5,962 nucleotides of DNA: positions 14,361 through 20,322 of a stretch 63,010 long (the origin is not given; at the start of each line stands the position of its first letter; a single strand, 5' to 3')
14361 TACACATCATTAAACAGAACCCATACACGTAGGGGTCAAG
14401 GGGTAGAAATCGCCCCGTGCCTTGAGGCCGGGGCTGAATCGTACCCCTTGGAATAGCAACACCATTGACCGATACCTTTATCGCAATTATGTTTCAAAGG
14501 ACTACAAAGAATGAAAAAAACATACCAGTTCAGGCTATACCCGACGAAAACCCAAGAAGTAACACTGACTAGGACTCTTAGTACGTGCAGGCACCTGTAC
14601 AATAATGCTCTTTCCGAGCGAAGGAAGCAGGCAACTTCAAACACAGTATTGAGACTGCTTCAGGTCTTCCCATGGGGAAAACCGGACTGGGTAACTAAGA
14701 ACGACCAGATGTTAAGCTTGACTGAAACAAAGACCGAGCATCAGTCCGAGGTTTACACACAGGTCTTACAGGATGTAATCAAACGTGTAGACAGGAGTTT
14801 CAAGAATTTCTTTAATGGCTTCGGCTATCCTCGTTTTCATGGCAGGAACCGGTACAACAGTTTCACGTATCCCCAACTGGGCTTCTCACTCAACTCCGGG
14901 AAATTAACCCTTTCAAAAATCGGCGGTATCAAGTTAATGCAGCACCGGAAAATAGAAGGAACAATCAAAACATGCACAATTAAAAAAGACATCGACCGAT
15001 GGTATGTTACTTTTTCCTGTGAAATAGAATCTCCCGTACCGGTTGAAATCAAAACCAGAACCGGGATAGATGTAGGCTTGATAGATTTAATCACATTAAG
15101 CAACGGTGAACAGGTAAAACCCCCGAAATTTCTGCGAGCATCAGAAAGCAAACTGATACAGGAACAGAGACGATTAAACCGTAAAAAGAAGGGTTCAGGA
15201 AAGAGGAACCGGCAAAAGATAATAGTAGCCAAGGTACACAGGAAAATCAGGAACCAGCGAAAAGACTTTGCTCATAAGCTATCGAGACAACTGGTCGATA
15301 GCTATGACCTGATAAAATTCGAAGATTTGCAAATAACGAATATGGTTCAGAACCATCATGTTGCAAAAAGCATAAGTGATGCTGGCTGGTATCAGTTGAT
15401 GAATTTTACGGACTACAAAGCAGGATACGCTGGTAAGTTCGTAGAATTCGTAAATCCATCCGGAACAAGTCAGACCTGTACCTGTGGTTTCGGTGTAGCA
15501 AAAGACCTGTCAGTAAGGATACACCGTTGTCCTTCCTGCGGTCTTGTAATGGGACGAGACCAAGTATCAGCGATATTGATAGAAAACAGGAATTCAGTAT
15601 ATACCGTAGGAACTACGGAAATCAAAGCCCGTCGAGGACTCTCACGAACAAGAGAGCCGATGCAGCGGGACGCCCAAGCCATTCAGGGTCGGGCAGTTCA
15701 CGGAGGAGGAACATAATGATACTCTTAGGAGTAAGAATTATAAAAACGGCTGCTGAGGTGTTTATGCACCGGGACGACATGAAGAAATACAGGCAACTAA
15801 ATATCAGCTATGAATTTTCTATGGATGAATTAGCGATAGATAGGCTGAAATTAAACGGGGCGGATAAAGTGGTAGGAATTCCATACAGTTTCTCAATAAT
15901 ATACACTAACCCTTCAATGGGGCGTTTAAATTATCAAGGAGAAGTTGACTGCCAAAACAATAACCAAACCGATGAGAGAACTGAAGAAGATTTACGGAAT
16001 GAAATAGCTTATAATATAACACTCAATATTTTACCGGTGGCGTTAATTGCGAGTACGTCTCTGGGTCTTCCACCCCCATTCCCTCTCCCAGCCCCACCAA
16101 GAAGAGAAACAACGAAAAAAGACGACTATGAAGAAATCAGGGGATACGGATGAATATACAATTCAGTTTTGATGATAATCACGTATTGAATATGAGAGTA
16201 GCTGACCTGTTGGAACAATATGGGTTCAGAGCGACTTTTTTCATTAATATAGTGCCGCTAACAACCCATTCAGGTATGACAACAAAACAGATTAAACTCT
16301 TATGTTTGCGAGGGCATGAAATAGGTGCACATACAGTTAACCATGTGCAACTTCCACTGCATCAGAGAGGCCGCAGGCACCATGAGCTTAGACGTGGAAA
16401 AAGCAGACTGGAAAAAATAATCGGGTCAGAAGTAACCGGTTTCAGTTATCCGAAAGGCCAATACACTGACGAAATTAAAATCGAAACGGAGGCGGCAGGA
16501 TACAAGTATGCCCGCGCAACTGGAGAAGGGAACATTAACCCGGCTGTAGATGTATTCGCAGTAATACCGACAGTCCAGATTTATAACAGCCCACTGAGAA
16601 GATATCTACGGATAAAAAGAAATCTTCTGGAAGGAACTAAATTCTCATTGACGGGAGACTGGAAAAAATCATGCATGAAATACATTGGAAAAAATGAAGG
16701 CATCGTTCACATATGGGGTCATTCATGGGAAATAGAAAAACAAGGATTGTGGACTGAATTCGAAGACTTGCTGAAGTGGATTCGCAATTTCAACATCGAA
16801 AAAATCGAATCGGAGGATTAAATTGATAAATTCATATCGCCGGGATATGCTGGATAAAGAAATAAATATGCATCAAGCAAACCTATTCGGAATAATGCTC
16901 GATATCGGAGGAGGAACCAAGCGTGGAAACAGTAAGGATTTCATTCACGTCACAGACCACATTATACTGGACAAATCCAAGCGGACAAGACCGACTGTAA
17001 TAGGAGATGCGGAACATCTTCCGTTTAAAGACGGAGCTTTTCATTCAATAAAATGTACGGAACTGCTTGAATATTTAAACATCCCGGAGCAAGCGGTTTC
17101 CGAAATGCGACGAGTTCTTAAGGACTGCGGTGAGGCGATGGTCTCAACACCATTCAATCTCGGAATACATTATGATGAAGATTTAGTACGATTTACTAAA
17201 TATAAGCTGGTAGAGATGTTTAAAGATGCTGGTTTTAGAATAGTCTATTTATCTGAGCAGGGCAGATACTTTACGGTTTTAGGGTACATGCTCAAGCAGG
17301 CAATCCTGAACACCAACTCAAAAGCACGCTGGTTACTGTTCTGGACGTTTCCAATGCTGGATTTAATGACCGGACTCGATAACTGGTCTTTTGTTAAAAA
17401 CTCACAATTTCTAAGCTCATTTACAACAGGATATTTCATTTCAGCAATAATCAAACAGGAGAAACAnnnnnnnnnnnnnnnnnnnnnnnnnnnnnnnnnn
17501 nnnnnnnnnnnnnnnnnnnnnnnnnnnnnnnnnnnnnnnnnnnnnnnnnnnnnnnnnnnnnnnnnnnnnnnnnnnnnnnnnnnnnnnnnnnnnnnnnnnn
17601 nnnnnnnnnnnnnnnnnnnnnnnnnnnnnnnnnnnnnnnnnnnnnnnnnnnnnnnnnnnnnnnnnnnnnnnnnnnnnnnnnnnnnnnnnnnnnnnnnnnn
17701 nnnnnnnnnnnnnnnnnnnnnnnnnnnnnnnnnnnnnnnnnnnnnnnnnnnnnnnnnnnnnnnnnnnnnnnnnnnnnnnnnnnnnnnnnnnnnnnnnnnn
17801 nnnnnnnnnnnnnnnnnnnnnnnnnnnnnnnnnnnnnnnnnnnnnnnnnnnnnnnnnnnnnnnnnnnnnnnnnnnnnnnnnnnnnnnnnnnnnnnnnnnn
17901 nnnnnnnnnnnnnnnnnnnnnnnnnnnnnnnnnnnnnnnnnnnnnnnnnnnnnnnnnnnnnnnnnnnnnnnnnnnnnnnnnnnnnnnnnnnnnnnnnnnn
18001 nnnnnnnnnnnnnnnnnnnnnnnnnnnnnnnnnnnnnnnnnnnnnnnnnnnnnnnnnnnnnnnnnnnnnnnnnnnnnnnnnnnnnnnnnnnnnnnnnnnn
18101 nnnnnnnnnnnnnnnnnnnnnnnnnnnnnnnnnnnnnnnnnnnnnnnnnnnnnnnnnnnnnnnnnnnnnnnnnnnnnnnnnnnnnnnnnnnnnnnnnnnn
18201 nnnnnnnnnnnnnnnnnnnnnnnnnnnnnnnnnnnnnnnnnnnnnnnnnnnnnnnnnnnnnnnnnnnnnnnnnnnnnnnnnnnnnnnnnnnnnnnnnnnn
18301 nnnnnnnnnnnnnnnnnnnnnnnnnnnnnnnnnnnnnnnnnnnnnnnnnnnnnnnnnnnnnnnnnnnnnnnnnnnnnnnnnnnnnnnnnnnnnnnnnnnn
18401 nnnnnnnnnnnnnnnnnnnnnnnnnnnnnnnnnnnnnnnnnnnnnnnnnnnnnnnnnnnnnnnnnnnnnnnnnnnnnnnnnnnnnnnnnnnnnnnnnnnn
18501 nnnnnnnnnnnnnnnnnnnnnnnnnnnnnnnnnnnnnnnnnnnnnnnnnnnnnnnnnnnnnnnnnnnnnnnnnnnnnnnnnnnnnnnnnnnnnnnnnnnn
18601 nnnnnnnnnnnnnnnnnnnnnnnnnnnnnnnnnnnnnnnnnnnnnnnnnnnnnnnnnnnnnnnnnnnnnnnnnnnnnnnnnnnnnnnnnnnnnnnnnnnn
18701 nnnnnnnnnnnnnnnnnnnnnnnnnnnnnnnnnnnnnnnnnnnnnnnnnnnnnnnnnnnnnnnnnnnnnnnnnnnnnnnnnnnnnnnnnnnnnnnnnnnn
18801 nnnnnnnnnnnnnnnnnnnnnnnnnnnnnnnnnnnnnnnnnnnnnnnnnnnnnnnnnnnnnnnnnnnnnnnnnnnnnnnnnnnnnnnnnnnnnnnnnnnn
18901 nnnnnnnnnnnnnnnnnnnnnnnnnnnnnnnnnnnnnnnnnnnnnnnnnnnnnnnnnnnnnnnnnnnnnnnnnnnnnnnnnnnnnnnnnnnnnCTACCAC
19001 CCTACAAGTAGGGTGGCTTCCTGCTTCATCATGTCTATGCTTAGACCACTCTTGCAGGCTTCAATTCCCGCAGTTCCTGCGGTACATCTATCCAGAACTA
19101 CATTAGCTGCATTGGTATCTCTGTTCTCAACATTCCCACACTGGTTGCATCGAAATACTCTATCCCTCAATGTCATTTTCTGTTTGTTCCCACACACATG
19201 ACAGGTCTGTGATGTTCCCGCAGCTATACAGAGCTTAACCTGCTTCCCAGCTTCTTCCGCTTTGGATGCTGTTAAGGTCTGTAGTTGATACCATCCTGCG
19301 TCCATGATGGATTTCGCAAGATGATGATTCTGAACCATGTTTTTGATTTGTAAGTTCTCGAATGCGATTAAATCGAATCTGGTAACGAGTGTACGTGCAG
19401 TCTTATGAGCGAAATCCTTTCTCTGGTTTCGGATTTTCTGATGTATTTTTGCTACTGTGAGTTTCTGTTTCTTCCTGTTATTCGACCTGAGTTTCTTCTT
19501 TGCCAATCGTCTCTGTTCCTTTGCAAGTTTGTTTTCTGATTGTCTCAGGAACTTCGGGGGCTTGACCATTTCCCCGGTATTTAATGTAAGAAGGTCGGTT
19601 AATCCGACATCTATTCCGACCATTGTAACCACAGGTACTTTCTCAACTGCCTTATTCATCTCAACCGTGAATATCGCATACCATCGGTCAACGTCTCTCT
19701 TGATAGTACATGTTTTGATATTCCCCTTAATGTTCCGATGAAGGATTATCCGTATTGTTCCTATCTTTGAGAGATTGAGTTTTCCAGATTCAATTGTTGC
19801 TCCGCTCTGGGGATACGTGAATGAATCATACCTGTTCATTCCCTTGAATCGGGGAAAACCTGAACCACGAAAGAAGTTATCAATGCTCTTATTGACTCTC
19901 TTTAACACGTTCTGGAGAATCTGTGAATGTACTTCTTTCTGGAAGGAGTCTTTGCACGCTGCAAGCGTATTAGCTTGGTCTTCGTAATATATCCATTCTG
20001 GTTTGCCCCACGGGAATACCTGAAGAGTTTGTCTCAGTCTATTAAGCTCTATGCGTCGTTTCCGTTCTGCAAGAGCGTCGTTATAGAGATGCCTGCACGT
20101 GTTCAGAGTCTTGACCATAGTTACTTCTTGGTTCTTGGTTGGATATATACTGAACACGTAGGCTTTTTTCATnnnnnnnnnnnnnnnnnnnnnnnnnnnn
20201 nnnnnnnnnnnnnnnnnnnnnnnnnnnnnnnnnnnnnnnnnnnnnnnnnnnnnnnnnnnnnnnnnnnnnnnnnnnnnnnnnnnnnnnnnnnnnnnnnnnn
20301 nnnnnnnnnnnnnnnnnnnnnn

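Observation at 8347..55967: Eight near-identical copies of a ~33-nt promoter-like cassette marking the head of gene strings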

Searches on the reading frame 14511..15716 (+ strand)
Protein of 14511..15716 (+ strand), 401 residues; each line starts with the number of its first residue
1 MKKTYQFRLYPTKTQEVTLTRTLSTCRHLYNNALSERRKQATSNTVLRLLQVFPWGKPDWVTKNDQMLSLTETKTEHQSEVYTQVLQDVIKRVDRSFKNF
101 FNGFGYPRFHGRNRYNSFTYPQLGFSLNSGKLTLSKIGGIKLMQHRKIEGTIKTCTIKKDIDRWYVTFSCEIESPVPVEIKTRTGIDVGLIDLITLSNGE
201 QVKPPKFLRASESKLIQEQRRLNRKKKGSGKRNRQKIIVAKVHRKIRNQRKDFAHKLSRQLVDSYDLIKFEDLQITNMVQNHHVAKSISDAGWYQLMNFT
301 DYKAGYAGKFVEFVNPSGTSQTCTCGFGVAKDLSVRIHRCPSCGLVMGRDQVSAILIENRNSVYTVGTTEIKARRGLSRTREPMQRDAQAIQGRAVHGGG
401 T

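Call 8: search_protein_families(library=pfam, proteins=[window:14511-15716:+], max_evalue=0.01)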
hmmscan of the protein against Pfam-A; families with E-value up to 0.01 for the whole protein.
window:14511-15716:+ (401 aa): 3 families
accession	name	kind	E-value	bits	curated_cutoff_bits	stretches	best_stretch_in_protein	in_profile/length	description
PF01385.25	OrfB_IS605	-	4.1e-26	92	30.5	1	168-281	2-119/120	Probable transposase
PF07282.18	Cas12f1-like_TNB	-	1.2e-17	64.3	26.3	1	293-357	1-60/60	Cas12f1-like, TNB domain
PF12323.14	HTH_OrfB_IS605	-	1.6e-13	50.4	21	1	1-40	1-41/47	Helix-turn-helix domain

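Call 53: find_homologous_proteins(query=window:14511-15716:+, max_evalue=1e-40)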
Query window:14511-15716:+ (401 aa): 5255 proteins with E <= 1e-40 among 7382 candidates; the best 120 are listed.
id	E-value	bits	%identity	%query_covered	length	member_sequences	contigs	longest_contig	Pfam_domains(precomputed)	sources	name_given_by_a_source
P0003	1.1e-270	915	100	100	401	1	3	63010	PF12323.15,PF01385.26,PF07282.19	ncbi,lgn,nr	ncbi:MAG: transposase [Candidatus Ratteibacteria bacterium]|nr:transposase [Candidatus Ratteibacteri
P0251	1.5e-200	684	77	97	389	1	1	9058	PF12323.15,PF01385.26,PF07282.19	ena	-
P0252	9.5e-199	678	78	94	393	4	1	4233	PF12323.15,PF01385.26,PF07282.19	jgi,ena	-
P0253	1.2e-198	678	78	94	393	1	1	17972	PF12323.15,PF01385.26,PF07282.19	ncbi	-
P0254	1.5e-198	678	76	98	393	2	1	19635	PF12323.15,PF01385.26,PF07282.19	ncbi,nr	ncbi:MAG: transposase [Candidatus Methanoperedens sp.]|nr:transposase [Candidatus Methanoperedens sp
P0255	3.5e-198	676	77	97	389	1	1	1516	PF12323.15,PF01385.26,PF07282.19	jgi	jgi:putative transposase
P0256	1.1e-197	675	78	94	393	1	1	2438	PF12323.15,PF01385.26,PF07282.19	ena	-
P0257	1.6e-197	674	74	98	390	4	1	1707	PF12323.15,PF01385.26,PF07282.19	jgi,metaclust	metaclust:\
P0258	2.2e-197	674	75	98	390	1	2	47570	PF12323.15,PF01385.26,PF07282.19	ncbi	-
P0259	6.0e-197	672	77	94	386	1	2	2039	PF12323.15,PF01385.26,PF07282.19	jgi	jgi:putative transposase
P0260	2.0e-196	671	76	97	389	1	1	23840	PF12323.15,PF01385.26,PF07282.19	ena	-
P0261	3.0e-196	670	76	98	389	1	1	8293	PF12323.15,PF01385.26,PF07282.19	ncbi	-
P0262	1.2e-195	668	75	98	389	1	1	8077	PF12323.15,PF01385.26,PF07282.19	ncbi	-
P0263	3.6e-195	666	75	98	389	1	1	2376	PF12323.15,PF01385.26,PF07282.19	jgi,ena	-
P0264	1.8e-194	664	75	94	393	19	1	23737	PF12323.15,PF01385.26,PF07282.19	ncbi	-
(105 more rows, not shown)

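Call 54: find_encoding_contigs(protein=P0253, flank=6000, max_places=2)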
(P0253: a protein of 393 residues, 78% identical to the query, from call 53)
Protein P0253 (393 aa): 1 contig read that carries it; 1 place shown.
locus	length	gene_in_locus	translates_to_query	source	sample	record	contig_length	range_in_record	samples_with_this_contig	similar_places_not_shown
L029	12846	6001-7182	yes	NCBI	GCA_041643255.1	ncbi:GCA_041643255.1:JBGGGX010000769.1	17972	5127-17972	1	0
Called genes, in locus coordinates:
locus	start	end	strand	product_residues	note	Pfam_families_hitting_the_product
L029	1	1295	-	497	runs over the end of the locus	-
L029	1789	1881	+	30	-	-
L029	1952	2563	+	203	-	PF00899:ThiF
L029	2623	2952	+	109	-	-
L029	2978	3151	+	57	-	-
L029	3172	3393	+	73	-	PF01978:TrmB (weak), PF25213:HVO_A0261_N, PF14947:HTH_45 (weak)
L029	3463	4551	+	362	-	-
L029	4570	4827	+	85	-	-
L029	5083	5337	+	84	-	-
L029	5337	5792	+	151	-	-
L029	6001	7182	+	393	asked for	PF12323:HTH_OrfB_IS605, PF01385:OrfB_IS605, PF07282:Cas12f1-like_TNB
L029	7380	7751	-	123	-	-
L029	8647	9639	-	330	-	PF00534:Glycos_transf_1 (weak)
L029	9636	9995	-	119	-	-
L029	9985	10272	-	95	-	-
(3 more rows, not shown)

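Call 55: find_encoding_contigs(protein=P0254, flank=6000, max_places=2)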
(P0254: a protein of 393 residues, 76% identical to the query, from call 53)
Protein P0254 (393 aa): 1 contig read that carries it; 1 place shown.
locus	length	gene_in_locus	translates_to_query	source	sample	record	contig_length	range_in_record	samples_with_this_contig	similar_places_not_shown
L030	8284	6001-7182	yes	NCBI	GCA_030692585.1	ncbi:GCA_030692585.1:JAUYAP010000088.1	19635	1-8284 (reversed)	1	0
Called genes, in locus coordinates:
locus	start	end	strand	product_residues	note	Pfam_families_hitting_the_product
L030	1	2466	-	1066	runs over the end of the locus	PF25596:CPSase_L_D1, PF02222:ATP-grasp, PF02786:CPSase_L_D2, PF02787:CPSase_L_D3, PF25596:CPSase_L_D1, PF02786:CPSase_L_D2, PF02222:ATP-grasp, PF07478:Dala_Dala_lig_C, +7 more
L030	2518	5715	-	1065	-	PF25596:CPSase_L_D1, PF02786:CPSase_L_D2, PF07478:Dala_Dala_lig_C, PF02787:CPSase_L_D3, PF25596:CPSase_L_D1, PF02786:CPSase_L_D2, PF02222:ATP-grasp, PF02142:MGS, +5 more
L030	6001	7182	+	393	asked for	PF12323:HTH_OrfB_IS605, PF01385:OrfB_IS605, PF07282:Cas12f1-like_TNB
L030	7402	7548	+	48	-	-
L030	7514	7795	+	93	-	-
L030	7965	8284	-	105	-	PF04659:Arch_fla_DE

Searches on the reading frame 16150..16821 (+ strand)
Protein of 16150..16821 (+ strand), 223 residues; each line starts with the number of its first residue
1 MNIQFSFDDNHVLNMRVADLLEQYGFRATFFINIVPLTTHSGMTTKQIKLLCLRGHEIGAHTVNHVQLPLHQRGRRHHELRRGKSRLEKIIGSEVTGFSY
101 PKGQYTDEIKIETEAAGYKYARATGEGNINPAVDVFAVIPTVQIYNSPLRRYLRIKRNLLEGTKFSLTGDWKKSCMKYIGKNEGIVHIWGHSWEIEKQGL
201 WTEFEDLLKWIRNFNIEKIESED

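Call 59: search_protein_families(library=pfam, proteins=[window:16150-16821:+], max_evalue=0.01)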
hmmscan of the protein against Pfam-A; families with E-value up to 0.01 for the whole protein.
window:16150-16821:+ (223 aa): 1 family
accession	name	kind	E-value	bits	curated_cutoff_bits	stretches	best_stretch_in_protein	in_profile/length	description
PF01522.26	Polysacc_deac_1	-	3.1e-19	69.6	23.1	1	5-120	11-123/124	Polysaccharide deacetylase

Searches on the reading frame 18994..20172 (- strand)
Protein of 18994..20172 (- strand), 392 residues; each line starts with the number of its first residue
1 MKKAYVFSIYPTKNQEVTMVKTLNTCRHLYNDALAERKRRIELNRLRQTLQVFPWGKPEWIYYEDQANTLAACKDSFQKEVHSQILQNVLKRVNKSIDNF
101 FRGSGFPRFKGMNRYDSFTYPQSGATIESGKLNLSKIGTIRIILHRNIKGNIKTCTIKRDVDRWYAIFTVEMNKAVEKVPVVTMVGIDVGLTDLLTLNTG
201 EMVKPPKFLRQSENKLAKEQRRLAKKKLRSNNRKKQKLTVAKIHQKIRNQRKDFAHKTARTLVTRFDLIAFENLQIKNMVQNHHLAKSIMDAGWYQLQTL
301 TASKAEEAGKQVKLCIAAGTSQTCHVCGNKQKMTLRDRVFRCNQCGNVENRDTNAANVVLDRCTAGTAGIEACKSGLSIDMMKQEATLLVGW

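Call 8: search_protein_families(library=pfam, proteins=[window:18994-20172:-], max_evalue=0.01)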
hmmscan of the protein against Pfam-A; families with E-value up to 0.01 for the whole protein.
window:18994-20172:- (392 aa): 3 families
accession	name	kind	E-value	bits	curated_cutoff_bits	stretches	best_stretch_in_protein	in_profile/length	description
PF01385.25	OrfB_IS605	-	2e-28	99.5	30.5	1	169-282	3-119/120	Probable transposase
PF07282.18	Cas12f1-like_TNB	-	3.9e-18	65.8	26.3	1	294-356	1-57/60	Cas12f1-like, TNB domain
PF12323.14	HTH_OrfB_IS605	-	1.9e-13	50.1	21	1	1-43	1-44/47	Helix-turn-helix domain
